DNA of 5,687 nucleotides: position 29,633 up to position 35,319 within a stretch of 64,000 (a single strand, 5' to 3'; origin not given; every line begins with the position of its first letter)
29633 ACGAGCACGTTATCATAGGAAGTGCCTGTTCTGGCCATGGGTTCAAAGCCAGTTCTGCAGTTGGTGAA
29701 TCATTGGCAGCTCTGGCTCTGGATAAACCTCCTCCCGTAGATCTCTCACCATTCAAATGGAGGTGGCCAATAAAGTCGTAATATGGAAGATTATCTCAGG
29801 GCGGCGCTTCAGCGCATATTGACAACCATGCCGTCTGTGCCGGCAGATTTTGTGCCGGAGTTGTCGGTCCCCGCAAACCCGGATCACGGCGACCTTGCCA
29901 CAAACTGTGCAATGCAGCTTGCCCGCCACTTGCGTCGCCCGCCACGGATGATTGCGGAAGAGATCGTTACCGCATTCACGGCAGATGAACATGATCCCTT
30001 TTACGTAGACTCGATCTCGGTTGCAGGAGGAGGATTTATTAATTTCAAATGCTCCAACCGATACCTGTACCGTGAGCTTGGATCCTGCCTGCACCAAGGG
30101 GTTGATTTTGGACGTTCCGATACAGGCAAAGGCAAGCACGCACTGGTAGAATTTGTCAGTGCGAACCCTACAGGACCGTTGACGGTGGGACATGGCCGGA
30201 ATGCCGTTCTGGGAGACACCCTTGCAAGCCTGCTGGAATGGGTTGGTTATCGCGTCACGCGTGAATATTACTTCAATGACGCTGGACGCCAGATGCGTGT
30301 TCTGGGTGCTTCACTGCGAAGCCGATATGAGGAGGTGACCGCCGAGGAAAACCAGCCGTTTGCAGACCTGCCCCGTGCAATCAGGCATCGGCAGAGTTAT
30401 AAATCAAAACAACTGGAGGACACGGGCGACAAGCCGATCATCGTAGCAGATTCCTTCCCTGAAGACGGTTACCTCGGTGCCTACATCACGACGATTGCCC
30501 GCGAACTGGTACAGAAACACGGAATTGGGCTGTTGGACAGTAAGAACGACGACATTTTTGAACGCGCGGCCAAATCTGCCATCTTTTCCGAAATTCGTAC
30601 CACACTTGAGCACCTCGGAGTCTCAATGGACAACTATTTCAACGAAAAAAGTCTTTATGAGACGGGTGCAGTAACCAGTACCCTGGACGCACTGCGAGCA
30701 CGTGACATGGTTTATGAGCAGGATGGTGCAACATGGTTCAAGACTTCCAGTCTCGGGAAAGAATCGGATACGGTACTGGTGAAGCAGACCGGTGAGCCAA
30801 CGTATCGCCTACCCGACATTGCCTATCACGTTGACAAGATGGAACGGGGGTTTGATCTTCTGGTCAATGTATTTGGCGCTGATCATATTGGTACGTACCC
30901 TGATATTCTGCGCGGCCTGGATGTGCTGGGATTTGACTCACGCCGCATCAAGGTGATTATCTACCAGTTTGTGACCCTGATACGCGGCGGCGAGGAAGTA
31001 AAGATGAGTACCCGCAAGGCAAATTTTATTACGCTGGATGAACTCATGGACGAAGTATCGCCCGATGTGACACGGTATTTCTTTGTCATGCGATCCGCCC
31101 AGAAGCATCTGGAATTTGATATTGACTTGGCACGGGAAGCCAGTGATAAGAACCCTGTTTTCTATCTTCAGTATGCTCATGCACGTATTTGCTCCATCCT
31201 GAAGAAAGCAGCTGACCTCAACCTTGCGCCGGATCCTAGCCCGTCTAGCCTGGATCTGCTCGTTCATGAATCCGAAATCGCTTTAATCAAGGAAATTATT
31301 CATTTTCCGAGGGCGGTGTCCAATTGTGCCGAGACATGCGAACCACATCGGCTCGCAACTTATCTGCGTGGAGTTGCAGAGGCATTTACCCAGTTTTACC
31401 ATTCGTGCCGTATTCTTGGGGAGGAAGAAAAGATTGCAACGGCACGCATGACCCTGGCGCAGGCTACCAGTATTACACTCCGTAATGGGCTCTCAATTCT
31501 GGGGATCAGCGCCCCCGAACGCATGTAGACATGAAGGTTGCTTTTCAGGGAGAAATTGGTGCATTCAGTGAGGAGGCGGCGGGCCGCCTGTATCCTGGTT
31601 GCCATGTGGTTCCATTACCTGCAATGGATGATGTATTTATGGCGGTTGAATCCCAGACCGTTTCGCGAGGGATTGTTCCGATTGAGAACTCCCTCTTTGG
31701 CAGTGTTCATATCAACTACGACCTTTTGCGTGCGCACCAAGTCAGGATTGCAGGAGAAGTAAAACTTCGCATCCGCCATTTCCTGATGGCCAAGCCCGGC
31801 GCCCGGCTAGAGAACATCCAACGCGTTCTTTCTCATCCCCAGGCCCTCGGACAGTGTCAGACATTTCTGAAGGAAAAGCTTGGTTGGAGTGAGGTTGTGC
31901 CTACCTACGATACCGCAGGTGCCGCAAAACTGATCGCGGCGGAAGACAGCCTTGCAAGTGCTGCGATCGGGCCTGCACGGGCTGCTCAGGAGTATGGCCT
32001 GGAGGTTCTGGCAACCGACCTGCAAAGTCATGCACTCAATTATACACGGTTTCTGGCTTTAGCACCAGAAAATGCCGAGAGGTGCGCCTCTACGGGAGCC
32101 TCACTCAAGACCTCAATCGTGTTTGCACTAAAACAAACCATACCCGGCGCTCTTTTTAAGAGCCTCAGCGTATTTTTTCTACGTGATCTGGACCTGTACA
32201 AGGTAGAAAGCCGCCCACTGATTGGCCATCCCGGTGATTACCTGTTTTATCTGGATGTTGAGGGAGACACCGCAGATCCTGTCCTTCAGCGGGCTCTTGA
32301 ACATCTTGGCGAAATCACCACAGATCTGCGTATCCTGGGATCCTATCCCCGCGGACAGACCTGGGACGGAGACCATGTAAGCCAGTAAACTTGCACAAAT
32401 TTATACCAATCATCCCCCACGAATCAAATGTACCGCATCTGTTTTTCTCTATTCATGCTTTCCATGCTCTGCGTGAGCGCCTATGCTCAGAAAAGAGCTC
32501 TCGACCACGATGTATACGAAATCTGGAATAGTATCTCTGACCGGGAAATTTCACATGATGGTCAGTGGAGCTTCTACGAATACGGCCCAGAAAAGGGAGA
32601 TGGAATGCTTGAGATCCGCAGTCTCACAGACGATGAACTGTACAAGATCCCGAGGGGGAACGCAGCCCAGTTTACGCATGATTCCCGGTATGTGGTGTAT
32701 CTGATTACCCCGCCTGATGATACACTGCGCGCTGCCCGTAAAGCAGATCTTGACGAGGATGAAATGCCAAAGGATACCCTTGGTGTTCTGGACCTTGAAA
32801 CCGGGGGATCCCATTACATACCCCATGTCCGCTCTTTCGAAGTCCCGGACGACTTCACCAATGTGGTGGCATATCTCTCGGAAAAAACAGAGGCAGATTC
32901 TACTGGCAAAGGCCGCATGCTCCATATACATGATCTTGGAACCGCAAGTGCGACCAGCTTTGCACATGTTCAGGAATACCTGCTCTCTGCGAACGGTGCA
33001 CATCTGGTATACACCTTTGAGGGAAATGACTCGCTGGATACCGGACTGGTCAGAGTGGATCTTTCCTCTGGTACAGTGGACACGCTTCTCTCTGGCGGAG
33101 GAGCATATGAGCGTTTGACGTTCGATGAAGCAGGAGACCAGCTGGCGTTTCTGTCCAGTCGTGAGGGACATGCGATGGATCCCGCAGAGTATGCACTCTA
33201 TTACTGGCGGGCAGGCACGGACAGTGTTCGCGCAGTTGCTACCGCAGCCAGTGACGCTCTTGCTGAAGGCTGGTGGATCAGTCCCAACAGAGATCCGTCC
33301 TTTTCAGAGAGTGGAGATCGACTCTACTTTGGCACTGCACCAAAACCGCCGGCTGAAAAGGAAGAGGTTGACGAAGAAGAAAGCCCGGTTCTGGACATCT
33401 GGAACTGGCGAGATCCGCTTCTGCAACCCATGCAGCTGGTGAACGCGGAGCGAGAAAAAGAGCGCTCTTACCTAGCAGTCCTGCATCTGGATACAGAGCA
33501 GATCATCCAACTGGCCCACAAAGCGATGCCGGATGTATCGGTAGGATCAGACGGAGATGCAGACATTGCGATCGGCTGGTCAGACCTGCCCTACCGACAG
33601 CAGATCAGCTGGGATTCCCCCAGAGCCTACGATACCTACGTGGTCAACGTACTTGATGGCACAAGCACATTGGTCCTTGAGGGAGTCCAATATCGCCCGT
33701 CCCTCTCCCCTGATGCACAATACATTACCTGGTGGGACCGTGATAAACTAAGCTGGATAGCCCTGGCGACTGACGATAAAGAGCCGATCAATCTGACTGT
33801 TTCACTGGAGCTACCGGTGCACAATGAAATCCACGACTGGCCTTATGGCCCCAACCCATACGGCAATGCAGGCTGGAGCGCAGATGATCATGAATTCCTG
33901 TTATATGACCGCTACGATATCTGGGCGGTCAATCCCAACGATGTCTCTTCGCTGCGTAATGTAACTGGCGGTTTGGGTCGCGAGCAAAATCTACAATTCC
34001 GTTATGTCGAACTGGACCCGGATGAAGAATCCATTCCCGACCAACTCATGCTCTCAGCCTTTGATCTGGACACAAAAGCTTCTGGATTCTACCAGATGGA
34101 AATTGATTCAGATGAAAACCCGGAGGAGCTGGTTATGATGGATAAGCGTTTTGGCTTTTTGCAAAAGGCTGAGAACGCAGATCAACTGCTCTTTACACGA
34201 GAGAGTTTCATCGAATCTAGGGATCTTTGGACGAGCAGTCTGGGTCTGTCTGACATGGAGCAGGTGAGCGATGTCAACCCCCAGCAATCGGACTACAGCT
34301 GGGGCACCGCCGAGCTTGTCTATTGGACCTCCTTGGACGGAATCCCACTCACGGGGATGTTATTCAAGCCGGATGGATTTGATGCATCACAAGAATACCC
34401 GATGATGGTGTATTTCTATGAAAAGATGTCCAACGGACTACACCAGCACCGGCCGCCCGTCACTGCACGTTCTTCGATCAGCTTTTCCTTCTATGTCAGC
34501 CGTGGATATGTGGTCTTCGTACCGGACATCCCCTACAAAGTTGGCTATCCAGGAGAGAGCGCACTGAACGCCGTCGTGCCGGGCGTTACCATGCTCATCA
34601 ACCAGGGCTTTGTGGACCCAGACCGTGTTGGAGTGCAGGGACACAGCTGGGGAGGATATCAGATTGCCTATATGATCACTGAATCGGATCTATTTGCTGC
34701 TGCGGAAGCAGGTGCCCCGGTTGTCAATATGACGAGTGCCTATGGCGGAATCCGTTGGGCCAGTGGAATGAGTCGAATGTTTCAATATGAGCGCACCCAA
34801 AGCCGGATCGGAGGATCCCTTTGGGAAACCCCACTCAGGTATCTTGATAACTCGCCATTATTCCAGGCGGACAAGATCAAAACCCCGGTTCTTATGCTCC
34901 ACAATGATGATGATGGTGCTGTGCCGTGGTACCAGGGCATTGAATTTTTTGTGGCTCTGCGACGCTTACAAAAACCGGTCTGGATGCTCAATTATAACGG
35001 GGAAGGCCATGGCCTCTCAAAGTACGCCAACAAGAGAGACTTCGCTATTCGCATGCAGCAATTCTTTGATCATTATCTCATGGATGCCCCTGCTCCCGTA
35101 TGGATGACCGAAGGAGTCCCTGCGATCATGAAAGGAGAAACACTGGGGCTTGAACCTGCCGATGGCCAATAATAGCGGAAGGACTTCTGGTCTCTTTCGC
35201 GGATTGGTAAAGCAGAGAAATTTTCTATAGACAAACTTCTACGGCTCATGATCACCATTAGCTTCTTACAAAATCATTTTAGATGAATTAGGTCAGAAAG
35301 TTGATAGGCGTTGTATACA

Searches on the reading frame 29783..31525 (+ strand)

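Call 79: search_protein_families(library=pfam, proteins=[window:29783-31525:+], max_evalue=0.00001)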
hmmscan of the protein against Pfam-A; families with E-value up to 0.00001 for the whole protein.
window:29783-31525:+ (581 aa): 4 families
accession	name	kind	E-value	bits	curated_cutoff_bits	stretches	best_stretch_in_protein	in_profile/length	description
PF05746.21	DALR_1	-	3.1e-38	130.9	22.3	1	462-581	1-117/117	DALR anticodon binding domain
PF00750.26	tRNA-synt_1d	-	4.9e-25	88.7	23.3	1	102-425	5-298/349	tRNA synthetases class I (R), catalytic domain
PF03485.21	Arg_tRNA_synt_N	-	2.2e-19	70.3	21.5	1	4-89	6-84/85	Arginyl tRNA synthetase N terminal domain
PF09334.17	tRNA-synt_1g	-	9.4e-06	25.1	20.1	0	404-442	324-363/391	tRNA synthetases class I (M)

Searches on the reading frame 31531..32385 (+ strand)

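Call 79: search_protein_families(library=pfam, proteins=[window:31531-32385:+], max_evalue=0.00001)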
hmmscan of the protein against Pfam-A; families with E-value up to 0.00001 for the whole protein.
window:31531-32385:+ (285 aa): 1 family
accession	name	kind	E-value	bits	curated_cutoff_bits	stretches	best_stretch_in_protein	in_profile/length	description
PF00800.23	PDT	-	2.1e-59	200.8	25.2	1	3-180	1-179/181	Prephenate dehydratase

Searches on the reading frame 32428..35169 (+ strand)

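Call 79: search_protein_families(library=pfam, proteins=[window:32428-35169:+], max_evalue=0.00001)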
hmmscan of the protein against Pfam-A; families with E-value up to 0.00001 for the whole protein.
window:32428-35169:+ (914 aa): 1 family
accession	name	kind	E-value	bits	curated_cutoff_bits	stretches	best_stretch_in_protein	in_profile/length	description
PF00326.27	Peptidase_S9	-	1e-26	94.2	22.6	1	713-884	45-210/213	Prolyl oligopeptidase family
